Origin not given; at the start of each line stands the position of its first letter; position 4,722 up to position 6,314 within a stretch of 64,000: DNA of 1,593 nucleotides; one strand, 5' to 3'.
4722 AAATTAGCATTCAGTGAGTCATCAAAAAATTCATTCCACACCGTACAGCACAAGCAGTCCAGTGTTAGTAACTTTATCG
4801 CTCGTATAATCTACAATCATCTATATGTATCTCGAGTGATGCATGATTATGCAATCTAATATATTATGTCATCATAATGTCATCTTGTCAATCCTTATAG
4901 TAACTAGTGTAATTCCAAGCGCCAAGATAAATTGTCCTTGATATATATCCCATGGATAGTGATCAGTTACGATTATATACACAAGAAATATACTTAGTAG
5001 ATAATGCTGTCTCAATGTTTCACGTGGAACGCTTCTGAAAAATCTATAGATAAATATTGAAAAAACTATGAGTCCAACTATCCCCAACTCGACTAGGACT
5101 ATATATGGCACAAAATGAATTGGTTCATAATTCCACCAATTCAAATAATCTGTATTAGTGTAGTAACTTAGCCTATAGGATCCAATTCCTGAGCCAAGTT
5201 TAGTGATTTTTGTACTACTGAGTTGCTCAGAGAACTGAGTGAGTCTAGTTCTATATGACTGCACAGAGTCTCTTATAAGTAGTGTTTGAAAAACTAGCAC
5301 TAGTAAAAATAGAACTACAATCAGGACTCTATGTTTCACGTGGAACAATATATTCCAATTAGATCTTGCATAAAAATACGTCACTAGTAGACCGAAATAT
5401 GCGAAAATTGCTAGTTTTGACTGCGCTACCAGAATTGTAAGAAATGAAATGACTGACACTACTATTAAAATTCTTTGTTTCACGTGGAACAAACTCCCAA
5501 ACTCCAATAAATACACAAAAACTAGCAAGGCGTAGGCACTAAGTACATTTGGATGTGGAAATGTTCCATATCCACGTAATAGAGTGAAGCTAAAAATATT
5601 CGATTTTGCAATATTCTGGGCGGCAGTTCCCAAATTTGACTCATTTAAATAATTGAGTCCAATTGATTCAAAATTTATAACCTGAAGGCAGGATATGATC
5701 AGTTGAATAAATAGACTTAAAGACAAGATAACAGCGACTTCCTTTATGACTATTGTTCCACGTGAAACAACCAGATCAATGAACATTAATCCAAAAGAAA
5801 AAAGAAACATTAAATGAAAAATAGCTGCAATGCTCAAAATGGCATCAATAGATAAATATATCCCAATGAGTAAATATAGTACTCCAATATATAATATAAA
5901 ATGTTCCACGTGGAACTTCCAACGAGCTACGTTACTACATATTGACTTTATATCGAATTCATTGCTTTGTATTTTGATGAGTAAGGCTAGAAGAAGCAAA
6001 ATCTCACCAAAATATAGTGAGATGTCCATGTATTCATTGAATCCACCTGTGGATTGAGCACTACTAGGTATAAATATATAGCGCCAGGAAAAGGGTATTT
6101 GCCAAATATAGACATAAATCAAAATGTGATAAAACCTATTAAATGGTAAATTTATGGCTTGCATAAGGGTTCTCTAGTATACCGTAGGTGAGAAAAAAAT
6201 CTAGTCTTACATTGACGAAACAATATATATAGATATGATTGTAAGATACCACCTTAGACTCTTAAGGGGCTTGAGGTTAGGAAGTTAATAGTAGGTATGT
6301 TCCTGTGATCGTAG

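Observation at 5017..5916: A 14-bp palindrome, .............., occurs five times in both orientations and in different reading frames inside one AT-rich wzy-like gene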

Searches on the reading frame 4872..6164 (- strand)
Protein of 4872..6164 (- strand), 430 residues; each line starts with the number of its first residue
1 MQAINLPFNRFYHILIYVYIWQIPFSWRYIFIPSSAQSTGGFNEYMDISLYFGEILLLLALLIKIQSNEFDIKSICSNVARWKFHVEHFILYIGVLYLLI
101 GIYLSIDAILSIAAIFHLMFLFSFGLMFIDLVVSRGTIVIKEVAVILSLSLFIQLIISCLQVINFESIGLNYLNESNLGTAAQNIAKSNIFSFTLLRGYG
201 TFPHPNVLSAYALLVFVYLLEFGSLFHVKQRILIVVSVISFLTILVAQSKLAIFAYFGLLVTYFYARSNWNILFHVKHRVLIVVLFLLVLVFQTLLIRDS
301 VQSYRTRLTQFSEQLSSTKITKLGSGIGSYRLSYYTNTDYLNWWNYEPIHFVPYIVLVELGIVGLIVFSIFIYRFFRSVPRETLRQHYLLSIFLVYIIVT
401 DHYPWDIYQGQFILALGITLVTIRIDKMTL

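Call 8: search_protein_families(library=pfam, proteins=[window:4872-6164:-], max_evalue=0.01)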
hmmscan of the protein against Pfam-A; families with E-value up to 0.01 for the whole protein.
window:4872-6164:- (430 aa): 1 family
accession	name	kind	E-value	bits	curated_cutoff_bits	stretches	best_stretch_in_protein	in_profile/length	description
PF04932.20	Wzy_C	-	0.0033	17.6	31.7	1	236-368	2-148/149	O-Antigen ligase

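Call 14: find_homologous_proteins(query=window:4872-6164:-)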
Query window:4872-6164:- (430 aa): 108 proteins with E <= 0.001 among 8000 candidates.
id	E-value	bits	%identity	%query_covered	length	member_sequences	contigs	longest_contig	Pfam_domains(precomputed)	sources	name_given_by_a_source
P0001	2.8e-269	911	100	100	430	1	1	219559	-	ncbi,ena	-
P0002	4.3e-119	417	50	100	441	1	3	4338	-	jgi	jgi:hypothetical protein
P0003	9.5e-93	330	47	96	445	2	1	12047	-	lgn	-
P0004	1.6e-92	329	46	97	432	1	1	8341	-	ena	-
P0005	2.2e-92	329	45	97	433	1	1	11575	-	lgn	-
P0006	5.5e-92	327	44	97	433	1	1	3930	-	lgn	-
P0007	6.4e-92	327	47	93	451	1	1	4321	-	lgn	-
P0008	8.8e-92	327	44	99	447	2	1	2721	-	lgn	-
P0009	1.8e-90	322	42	100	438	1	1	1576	-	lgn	-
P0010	2.4e-90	322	44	96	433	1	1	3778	-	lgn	-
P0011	3.5e-89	318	45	97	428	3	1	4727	-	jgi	jgi:hypothetical protein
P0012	1.7e-88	316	47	99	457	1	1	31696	-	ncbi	-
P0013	2.5e-88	315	43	97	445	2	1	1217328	-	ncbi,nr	ncbi:MAG: hypothetical protein IPJ68_05440 [Candidatus Moraniibacteriota bacterium]|nr:MAG: hypothet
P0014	7.2e-88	314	45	97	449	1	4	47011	-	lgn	-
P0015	8.7e-88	314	42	97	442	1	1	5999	-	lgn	-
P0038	1.2e-20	92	28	98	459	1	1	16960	PF04932.21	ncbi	-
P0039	1.1e-18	86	29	45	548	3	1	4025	PF04932.21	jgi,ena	-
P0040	3.5e-18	84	26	91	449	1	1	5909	PF04932.21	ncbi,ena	-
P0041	1.6e-17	82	25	96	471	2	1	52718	PF04932.21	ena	-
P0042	2.5e-17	81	27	97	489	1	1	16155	PF04932.21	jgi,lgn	-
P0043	1.0e-16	79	25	62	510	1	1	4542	PF04932.21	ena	-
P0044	3.2e-16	78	31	32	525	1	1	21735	PF04932.21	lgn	-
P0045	7.1e-16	77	27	69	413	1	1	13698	PF04932.21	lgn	-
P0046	9.5e-16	76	27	87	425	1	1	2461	PF04932.21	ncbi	-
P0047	5.7e-15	74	28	97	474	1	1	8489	PF04932.21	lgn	-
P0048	7.8e-15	73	29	65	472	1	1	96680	PF04932.21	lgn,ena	-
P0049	2.4e-14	72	25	67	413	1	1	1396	PF04932.21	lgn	-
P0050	3.0e-14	71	26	90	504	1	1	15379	PF04932.21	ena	-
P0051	3.8e-14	71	26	87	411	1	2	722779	PF04932.21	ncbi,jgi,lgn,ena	-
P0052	4.8e-14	71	28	97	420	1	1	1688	PF04932.21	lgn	-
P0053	4.7e-13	67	25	93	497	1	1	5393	PF04932.21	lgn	-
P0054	5.3e-13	67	26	65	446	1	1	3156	PF04932.21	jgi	-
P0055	6.0e-13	67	24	87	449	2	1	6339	PF04932.21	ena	-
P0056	7.2e-13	67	27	64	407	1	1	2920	PF04932.21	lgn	-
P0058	3.9e-12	64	25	96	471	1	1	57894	PF04932.21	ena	-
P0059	4.8e-12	64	28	72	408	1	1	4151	PF04932.21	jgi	jgi:hypothetical protein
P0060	7.1e-12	64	24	84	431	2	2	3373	PF04932.21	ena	-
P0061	8.9e-12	63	31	40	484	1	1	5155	PF04932.21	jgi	-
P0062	1.2e-11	63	29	61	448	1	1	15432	PF04932.21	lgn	-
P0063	1.9e-11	62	24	84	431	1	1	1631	PF04932.21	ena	-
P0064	2.2e-11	62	32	24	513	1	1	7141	PF04932.21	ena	-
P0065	3.4e-11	61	24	78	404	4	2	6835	PF04932.21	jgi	jgi:hypothetical protein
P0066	9.8e-11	60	25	89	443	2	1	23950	PF04932.21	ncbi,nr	ncbi:MAG: O-antigen ligase family protein [Candidatus Levybacteria bacterium]|nr:O-antigen ligase fa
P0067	2.9e-10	58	35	35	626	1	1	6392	PF04932.21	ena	-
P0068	3.0e-10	58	27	59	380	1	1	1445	PF04932.21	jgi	jgi:O-antigen ligase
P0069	3.8e-10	58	26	58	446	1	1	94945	PF04932.21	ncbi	-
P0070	4.9e-10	57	26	64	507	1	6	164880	PF04932.21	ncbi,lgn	-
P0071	2.3e-9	55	29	69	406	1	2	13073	PF04932.21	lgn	-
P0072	2.9e-9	55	25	94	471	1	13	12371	PF04932.21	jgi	jgi:O-antigen ligase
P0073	3.6e-9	55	26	95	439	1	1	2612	PF04932.21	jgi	-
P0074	5.2e-9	54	23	63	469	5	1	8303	PF04932.21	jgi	-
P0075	6.5e-9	54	27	67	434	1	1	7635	PF04932.21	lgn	-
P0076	1.3e-8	53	26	47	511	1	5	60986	PF04932.21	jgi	jgi:hypothetical protein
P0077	4.5e-8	51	24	94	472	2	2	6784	PF04932.21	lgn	-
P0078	6.1e-8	51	26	72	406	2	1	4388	PF04932.21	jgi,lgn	jgi:hypothetical protein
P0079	6.3e-8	51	28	53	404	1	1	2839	PF04932.21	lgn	-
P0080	7.0e-8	50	27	76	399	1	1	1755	PF04932.21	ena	-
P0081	9.8e-8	50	24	96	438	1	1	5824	PF04932.21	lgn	-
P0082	1.9e-7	49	24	61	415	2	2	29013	PF04932.21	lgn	-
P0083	2.4e-7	49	27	60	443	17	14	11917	PF04932.21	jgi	jgi:hypothetical protein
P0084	2.7e-7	48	-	-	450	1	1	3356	PF04932.21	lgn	-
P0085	3.0e-7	48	24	70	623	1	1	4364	PF04932.21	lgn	-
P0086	3.6e-7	48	23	87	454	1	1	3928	PF04932.21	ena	-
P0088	9.6e-7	47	26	81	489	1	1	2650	PF04932.21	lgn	-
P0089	1.3e-6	46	28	74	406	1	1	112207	PF04932.21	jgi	jgi:O-antigen ligase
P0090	1.4e-6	46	24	89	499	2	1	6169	PF04932.21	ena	-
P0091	3.6e-6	45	24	93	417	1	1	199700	PF04932.21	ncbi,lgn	-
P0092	3.7e-6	45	27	70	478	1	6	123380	PF04932.21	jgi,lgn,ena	-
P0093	3.8e-6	45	25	62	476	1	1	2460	PF04932.21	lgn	-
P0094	8.1e-6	44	28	35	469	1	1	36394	PF04932.21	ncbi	-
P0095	1.8e-5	42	24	65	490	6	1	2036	PF04932.21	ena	-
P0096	4.2e-5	41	27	60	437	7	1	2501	PF04932.21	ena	-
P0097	4.4e-5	41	24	64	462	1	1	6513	PF04932.21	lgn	-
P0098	6.9e-5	41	27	53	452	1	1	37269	PF04932.21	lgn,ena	-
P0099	7.7e-5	40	26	41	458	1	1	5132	PF04932.21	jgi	jgi:O-antigen ligase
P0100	1.9e-4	39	26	54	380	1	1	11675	PF04932.21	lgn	-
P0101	2.3e-4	39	26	60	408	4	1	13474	PF04932.21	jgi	jgi:O-antigen ligase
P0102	2.5e-4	39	25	58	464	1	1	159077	PF04932.21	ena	-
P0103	2.7e-4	39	26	65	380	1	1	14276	PF04932.21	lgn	-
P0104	3.0e-4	38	26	60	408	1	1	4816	PF04932.21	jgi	jgi:O-antigen ligase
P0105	4.7e-4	38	24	70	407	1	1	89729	PF04932.21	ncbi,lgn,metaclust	metaclust:status=active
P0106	5.9e-4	37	23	80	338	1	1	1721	PF04932.21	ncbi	-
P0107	8.0e-4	37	24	61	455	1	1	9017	PF04932.21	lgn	-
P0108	8.7e-4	37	25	60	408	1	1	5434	PF04932.21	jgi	jgi:O-antigen ligase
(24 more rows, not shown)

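Call 18: find_related_loci(query=A1, collection=genome_contigs, flank=10000)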
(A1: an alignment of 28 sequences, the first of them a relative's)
Query A1 (430 aa) in genome_contigs; peptide patterns used: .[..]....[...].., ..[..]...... (x = any residue, [..] = any of these).
578 stretches matched a pattern; 517 encode a relative of the query (tblastn E <= 1e-3); the best 80 are kept; 80 distinct loci.
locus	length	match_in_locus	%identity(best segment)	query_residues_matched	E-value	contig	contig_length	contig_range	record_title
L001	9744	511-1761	47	13-425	9e-98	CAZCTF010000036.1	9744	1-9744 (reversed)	MAG TPA_asm: uncultured Bdellovibrionales bacterium isolate SRP342105_co2_88 genome assembly, contig: NODE_7576_length_9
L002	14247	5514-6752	45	13-427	5e-97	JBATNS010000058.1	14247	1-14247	MAG: Candidatus Moraniibacteriota bacterium isolate MFD10518_ilm_asm_bin9 k127_180625, whole genome shotgun sequence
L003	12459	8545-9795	45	13-427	9e-91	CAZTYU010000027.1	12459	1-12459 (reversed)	MAG TPA_asm: uncultured Bdellovibrionales bacterium isolate SRP342105_co1_290 genome assembly, contig: NODE_6907_length_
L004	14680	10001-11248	44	13-427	7e-90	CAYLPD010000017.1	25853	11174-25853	MAG TPA_asm: uncultured Bdellovibrionales bacterium isolate SRP170004_co1_27 genome assembly, contig: NODE_2824_length_2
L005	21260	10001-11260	43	6-421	3e-89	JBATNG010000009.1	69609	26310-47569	MAG: Candidatus Moraniibacteriota bacterium isolate MFD10541_ilm_asm_bin30 k127_178713, whole genome shotgun sequence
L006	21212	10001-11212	47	14-412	5e-85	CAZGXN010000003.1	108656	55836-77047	MAG TPA_asm: uncultured Bdellovibrionales bacterium isolate ERP113451_co1_249 genome assembly, contig: NODE_85_length_10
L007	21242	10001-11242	40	14-427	3e-82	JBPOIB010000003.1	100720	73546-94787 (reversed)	MAG: Candidatus Moraniibacteriota bacterium isolate MAG_655 c_000000434177, whole genome shotgun sequence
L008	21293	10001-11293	43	1-429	1e-79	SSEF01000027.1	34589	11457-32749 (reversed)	MAG: Candidatus Moraniibacteriota bacterium isolate Bin_68_2 c_000000105551, whole genome shotgun sequence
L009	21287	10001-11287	34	9-426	2e-50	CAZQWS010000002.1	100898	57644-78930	MAG TPA_asm: uncultured Bdellovibrionales bacterium isolate binchicken_co105_454 genome assembly, contig: NODE_205_lengt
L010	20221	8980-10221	33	17-421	6e-43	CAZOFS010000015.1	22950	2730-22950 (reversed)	MAG TPA_asm: uncultured Bdellovibrionales bacterium isolate SRP342105_co1_261 genome assembly, contig: NODE_2961_length_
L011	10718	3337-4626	32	17-422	5e-31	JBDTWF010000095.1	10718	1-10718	MAG: Candidatus Moraniibacteriota bacterium isolate cluster3_bin.85 NODE_27722_length_10718_cov_6.909500, whole genome s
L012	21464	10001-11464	28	13-427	4e-26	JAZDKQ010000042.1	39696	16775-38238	MAG: Candidatus Moraniibacteriota bacterium isolate MEGAHIT-group-0.544 k141_10537362, whole genome shotgun sequence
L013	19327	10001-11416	26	13-416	5e-24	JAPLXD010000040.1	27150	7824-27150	MAG: Candidatus Moraniibacteriota bacterium isolate LacPavin_0818_WC55_MAG_45_10 LacPavin_0818_WC55_scaffold_40124, whol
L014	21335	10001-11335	26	11-414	2e-23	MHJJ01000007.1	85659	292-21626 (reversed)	MAG: Candidatus Harrisonbacteria bacterium RIFCSPLOWO2_01_FULL_44_18 rifcsplowo2_01_scaffold_3451, whole genome shotgun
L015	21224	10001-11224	28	17-421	2e-23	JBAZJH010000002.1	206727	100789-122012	MAG: Candidatus Paceibacterota bacterium isolate SO_2017_LW4_115 scaffold_196_c1_LW137-91_2017, whole genome shotgun seq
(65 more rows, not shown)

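Call 26: find_encoding_contigs(protein=P0001, flank=10000, max_places=3)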
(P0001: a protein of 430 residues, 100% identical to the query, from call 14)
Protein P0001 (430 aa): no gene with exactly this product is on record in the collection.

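Call 28: find_encoding_contigs(protein=P0013, flank=10000, max_places=2)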
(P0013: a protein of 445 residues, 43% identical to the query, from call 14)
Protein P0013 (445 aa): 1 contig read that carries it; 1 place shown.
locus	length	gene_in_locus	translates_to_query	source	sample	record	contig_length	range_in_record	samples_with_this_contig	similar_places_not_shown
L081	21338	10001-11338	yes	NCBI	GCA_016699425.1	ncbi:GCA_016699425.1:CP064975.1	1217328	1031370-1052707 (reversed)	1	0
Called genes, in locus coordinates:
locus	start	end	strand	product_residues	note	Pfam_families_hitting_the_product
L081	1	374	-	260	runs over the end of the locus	PF01978:TrmB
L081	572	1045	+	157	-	-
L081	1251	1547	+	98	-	-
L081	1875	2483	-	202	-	PF01300:Sua5_yciO_yrdC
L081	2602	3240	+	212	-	-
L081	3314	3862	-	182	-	PF01625:PMSR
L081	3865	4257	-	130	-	PF01641:SelR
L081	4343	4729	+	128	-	PF00072:Response_reg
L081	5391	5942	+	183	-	PF06725:3D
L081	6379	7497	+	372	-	PF00149:Metallophos, PF12850:Metallophos_2 (weak)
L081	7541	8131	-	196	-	PF03167:UDG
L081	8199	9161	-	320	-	PF01368:DHH, PF02272:DHHA1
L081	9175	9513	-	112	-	PF02033:RBFA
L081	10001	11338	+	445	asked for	-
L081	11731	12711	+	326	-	PF18884:TSP3_bac (weak)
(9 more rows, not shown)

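Call 54: predict_structure(alignment_id=A1)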
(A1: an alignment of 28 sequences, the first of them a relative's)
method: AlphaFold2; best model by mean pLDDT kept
length: 430 residues; sequences in the alignment: 28
mean_pLDDT: 81.5   pTM: 0.86
mean pLDDT of the five models: 81.5, 79.2, 79.0, 78.8, 76.5
residues with pLDDT >= 90: 141; 70-90: 213; 50-70: 47; < 50: 29
segments of 3 or more residues with pLDDT < 50: 37-42, 70-84, 426-430
pLDDT, mean of each block of 10 residues (from residue 1): 66 92 85 59 64 92 75 43 60 87 87 91 91 83 94 97 90 80 80 87 93 95 73 91 94 91 76 59 81 82 85 81 86 58 71 90 91 83 86 93 89 94 58
secondary structure, 60 per line:
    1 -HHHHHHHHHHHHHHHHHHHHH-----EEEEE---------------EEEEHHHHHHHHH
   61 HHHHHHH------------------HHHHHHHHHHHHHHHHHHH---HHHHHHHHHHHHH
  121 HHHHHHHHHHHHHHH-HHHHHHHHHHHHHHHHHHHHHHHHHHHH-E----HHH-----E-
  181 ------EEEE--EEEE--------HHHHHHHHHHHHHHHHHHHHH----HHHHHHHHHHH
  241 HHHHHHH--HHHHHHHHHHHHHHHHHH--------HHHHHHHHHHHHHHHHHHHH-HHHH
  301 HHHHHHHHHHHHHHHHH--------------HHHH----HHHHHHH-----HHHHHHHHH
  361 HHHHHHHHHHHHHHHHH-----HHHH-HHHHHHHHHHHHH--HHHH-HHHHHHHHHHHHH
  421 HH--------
elements in order: H2-22 E28-32 E48-51 H52-67 H86-104 H108-135 H137-164 E187-190 E193-196 H205-225 H230-247 H250-267 H276-295 H297-317 H332-335 H340-346 H352-377 H383-386 H388-400 H403-406 H408-422

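Call 56: search_protein_representatives(alignment_id=A1)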
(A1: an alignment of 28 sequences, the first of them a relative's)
Query: 28 sequences, 435 profile positions. Proteins with E-value up to 0.001 (for the whole library): 6863; up to 1e-10: 4849; up to 1e-30: 370. The best 150 are listed.
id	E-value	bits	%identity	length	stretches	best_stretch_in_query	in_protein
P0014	1.4e-186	637.1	-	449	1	1-434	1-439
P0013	9.9e-175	598.0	-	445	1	1-434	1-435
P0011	2.1e-173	593.7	-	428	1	1-426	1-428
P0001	7.0e-159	545.8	-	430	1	1-428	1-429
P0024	1.2e-157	541.7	-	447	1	1-434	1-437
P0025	1.2e-156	538.5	-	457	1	3-434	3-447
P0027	3.1e-150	517.3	-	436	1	1-434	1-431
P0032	7.6e-144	496.3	-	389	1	46-434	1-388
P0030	1.2e-136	472.6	-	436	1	1-432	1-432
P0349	1.7e-117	409.4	-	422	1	8-420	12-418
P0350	1.8e-94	333.6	-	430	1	9-427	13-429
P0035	1.2e-90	321.0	-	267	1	177-433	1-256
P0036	1.7e-88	313.9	-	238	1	1-221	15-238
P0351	5.8e-82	292.3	-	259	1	128-384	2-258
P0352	6.3e-75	269.2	-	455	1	12-421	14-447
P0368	4.6e-50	187.2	-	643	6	142-280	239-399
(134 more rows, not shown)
